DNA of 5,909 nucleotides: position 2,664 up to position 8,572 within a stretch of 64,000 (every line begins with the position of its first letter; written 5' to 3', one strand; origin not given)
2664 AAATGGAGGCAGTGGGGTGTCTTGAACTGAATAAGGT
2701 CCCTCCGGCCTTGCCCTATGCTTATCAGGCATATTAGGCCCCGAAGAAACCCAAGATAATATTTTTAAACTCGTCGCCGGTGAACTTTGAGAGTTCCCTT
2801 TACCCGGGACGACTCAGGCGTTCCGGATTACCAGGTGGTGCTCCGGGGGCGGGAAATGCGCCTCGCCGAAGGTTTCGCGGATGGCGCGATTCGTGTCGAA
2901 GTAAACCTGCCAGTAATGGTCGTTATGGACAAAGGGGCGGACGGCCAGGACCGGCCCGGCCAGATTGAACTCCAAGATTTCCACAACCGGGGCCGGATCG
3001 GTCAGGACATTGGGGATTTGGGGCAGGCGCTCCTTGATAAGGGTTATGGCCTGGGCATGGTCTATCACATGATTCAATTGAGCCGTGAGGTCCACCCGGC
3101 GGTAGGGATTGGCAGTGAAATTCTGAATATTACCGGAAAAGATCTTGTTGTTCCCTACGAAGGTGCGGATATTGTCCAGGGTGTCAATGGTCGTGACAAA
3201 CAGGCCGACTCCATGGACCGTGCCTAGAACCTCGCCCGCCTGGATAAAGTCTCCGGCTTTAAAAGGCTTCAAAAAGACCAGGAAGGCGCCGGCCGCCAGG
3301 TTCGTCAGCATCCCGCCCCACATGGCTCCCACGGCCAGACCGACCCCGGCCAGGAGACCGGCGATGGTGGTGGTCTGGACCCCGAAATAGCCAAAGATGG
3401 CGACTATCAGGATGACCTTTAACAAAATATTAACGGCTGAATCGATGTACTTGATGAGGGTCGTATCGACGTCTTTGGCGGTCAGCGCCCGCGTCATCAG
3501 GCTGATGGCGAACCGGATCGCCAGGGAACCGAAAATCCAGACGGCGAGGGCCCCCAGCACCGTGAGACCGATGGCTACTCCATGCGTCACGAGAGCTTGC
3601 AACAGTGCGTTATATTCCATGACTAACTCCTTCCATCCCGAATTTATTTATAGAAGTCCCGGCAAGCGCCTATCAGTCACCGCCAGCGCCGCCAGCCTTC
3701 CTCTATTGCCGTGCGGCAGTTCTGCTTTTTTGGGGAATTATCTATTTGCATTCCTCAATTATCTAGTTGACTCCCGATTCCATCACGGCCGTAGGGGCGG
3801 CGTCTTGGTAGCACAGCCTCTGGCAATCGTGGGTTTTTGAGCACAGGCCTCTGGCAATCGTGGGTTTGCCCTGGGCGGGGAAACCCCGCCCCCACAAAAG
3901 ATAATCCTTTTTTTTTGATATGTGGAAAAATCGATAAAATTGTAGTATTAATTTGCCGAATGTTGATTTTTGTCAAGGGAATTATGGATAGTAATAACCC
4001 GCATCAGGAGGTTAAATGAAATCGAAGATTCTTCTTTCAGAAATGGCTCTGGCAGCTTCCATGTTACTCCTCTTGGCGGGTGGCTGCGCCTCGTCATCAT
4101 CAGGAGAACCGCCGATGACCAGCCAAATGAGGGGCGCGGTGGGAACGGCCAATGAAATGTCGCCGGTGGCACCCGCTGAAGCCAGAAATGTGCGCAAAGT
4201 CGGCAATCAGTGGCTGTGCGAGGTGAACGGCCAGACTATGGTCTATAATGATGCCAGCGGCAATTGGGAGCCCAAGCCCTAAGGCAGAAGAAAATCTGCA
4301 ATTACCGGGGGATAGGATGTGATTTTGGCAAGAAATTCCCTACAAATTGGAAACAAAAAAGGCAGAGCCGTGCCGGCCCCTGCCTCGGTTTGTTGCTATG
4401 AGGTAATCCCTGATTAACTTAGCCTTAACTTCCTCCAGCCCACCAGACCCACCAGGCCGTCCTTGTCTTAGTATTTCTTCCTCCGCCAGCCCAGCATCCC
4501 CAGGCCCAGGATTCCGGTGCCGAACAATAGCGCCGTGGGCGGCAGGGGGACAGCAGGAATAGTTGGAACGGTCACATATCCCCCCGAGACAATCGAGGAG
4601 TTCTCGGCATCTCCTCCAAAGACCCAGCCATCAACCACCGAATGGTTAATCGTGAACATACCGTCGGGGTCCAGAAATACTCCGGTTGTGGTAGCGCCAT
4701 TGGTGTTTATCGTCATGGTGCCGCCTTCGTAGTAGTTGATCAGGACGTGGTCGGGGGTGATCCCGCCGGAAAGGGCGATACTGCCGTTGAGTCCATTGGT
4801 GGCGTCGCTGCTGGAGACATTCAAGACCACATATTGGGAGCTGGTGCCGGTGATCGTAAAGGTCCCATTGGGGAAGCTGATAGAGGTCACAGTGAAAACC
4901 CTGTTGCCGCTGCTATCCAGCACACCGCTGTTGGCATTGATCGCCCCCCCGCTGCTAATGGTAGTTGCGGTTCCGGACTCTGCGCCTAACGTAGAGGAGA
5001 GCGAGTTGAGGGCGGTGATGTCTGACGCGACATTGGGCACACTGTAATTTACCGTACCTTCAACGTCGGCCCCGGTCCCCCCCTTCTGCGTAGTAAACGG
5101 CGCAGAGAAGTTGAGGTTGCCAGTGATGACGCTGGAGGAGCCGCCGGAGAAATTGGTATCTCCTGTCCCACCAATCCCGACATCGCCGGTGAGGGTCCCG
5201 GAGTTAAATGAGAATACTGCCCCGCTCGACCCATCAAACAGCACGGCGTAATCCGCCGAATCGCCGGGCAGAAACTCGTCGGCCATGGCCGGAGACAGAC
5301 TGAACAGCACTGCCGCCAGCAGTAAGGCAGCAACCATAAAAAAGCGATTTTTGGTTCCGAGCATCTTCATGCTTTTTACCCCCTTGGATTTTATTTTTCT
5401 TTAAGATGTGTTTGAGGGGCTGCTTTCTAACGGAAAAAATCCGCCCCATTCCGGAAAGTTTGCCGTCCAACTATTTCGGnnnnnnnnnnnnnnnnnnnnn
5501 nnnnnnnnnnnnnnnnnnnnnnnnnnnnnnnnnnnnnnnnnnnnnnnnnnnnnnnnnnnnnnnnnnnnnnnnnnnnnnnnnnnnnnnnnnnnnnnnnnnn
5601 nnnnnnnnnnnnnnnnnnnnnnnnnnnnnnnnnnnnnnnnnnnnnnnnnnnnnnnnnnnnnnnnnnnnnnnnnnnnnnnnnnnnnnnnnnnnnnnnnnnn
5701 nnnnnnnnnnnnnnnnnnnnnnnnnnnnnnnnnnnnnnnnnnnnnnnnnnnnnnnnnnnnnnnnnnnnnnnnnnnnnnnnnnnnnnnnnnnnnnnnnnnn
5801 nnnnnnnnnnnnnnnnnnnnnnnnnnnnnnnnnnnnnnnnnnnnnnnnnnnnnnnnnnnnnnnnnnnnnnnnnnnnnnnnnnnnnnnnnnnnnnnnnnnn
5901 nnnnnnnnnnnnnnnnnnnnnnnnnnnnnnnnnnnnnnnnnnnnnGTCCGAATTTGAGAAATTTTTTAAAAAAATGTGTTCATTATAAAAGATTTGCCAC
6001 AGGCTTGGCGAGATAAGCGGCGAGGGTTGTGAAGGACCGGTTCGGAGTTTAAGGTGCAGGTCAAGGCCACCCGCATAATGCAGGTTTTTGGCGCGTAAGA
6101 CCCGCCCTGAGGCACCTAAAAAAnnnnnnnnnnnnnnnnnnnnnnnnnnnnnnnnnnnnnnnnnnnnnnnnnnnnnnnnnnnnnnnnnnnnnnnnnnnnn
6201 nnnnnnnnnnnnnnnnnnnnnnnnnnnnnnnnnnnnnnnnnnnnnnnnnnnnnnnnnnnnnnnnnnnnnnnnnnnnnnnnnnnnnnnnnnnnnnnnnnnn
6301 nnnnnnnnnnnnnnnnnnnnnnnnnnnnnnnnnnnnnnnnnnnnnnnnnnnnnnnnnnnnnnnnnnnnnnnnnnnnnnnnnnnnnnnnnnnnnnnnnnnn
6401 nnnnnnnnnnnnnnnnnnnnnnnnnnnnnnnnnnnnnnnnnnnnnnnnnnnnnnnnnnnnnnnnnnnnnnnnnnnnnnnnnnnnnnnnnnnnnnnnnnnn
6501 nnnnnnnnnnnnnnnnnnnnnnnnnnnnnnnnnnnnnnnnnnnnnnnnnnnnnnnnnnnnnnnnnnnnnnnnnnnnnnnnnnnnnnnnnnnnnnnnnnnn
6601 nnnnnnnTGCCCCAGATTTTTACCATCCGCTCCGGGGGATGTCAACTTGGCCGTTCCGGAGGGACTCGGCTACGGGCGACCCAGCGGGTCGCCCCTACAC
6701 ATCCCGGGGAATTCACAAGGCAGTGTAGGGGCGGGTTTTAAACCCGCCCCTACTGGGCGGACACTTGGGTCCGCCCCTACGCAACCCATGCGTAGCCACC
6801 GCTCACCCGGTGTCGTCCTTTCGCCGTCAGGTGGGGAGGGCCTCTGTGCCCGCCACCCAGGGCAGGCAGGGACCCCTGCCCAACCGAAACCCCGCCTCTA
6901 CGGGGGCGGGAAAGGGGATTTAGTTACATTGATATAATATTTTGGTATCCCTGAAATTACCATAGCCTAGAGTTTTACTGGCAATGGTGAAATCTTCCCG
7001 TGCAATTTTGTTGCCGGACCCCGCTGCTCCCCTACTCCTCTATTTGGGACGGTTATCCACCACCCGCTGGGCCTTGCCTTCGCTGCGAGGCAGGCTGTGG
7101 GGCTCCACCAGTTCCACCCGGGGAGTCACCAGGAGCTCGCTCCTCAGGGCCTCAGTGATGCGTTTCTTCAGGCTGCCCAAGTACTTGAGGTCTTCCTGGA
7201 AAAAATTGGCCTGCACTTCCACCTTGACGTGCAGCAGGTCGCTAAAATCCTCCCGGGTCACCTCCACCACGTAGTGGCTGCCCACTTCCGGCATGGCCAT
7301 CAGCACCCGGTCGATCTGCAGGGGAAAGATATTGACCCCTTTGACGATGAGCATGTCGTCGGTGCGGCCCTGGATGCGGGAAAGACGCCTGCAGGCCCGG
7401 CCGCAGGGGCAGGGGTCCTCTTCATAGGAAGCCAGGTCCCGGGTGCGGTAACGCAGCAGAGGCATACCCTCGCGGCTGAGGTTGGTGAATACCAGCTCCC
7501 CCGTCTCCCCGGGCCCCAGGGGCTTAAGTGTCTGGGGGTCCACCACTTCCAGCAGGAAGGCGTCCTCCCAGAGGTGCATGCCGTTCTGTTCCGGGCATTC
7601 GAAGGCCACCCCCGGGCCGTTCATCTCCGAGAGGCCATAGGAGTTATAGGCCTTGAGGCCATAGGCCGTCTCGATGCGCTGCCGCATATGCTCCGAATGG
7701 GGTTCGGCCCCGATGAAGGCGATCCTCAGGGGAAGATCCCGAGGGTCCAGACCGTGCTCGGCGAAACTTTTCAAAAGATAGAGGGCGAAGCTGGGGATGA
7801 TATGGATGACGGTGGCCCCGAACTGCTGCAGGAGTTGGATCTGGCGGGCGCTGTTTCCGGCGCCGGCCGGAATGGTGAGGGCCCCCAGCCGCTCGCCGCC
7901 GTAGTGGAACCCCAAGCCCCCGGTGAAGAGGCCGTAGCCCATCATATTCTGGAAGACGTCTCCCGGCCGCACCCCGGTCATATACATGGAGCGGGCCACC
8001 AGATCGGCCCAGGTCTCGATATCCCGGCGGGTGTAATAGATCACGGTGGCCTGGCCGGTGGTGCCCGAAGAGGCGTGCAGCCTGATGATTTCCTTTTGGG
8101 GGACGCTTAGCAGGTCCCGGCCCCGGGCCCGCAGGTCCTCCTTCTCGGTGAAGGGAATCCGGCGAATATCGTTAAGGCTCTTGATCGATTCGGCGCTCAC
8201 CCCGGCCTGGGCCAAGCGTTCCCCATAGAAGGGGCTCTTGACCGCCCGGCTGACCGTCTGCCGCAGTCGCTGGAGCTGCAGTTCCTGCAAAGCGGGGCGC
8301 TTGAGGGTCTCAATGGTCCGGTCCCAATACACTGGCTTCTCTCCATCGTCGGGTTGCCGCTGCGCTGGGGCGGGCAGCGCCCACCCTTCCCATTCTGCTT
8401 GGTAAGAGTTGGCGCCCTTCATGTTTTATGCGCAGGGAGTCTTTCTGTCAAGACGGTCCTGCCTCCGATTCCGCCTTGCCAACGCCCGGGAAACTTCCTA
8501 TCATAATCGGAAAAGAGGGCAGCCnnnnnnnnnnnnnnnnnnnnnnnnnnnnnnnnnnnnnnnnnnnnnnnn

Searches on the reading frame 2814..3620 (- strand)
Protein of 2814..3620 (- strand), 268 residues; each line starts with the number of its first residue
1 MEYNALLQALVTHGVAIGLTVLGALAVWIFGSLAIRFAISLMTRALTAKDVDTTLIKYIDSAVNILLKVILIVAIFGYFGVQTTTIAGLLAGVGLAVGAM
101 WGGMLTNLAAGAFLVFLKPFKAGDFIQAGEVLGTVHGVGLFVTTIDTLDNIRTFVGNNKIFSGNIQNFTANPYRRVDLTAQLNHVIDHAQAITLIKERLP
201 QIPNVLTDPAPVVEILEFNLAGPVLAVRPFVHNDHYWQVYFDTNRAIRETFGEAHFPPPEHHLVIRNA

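Call 75: search_protein_families(library=pfam, proteins=[window:2814-3620:-], max_evalue=0.001)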
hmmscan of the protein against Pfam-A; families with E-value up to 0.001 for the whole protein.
window:2814-3620:- (268 aa): 1 family
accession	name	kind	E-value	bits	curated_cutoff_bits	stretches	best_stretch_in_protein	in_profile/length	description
PF00924.24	MS_channel_2nd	-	2.5e-16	60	20.2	1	105-169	3-67/68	Mechanosensitive ion channel, beta-domain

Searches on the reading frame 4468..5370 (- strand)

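Call 75: search_protein_families(library=pfam, proteins=[window:4468-5370:-], max_evalue=0.001)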
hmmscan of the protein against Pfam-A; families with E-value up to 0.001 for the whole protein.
window:4468-5370:- (300 aa): 1 family
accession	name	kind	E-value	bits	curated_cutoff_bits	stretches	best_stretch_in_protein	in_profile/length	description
PF20597.4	pAdhesive_15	-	2.5e-09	37.9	23.8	1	61-257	55-248/254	Putative Ice-binding-like adhesive domain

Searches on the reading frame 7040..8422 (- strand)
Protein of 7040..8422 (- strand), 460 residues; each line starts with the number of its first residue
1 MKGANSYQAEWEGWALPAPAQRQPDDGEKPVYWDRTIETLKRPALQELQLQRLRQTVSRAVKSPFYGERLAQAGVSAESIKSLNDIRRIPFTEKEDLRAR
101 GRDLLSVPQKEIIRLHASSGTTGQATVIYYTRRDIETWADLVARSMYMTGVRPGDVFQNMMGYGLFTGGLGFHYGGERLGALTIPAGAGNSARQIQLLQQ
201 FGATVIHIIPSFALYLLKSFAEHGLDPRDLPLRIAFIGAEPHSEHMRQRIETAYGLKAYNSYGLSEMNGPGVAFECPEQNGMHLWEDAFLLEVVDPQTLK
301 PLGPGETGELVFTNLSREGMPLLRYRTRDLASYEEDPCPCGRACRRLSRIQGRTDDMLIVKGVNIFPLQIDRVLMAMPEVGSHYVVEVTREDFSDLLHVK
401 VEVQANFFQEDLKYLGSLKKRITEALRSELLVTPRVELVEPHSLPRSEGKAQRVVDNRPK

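Call 11: search_protein_families(library=ncbifam, proteins=[window:7040-8422:-], max_evalue=0.00001)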
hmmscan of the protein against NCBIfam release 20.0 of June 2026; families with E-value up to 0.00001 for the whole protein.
window:7040-8422:- (460 aa): 23 families
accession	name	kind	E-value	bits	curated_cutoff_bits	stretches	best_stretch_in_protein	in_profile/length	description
TIGR02155.1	PA_CoA_ligase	equivalog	5.7e-140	466.6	646.3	1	38-458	1-422/422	phenylacetate--CoA ligase PaaK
NF041878.1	paak_haloarch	equivalog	4.4e-137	457.2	700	1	36-458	4-427/427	phenylacetate--CoA ligase PaaK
NF053551.1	FlxY_rubin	equivalog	1.3e-68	231.7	520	1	44-446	8-407/424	flexirubin biosynthesis putative acyl-CoA ligase FlxY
NF045666.1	DVU1553_fam_AMP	equivalog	1.1e-65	221.9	300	1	38-353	16-330/331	DVU_1553 family AMP-dependent CoA ligase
NF041217.1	BagE_FevW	exception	7.3e-42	143.8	800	1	45-453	13-401/424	bagremycin/ferroverdin synthetase BagE/FevW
TIGR03335.1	F390_ftsA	equivalog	5.1e-40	137.5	458.7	1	32-392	1-370/445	coenzyme F390 synthetase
NF004837.0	PRK06187.1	subfamily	7.6e-15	54.1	476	1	109-280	169-335/531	long-chain-fatty-acid--CoA ligase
TIGR02304.1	aden_form_hyp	equivalog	1.2e-10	41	251.9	1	311-415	283-393/430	F390 synthetase-related protein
NF006624.1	PRK09192.1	subfamily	1.1e-09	37.2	600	1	350-454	452-554/567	fatty acyl-AMP ligase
NF009071.0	PRK12406.1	subfamily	4.5e-09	35.3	701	1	352-423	400-471/510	acyl-CoA synthetase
NF005850.0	PRK07768.1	subfamily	9.7e-09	34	572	1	350-454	432-537/545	long-chain-fatty-acid--CoA ligase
NF053567.1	HBDA_AROS1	equivalog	5e-08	31.8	1000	0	351-432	413-489/523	3-hydroxybenzoate--CoA ligase HbdA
NF005801.1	PRK07656.1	equivalog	2.3e-07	29.8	657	0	349-391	398-440/500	FadD3 family acyl-CoA ligase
NF004282.0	PRK05691.1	subfamily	2.6e-07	27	4090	0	350-454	446-552/4334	non-ribosomal peptide synthase/polyketide synthase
TIGR01923.1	menE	equivalog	6.6e-07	28.5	330.15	0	350-406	344-400/442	o-succinylbenzoate--CoA ligase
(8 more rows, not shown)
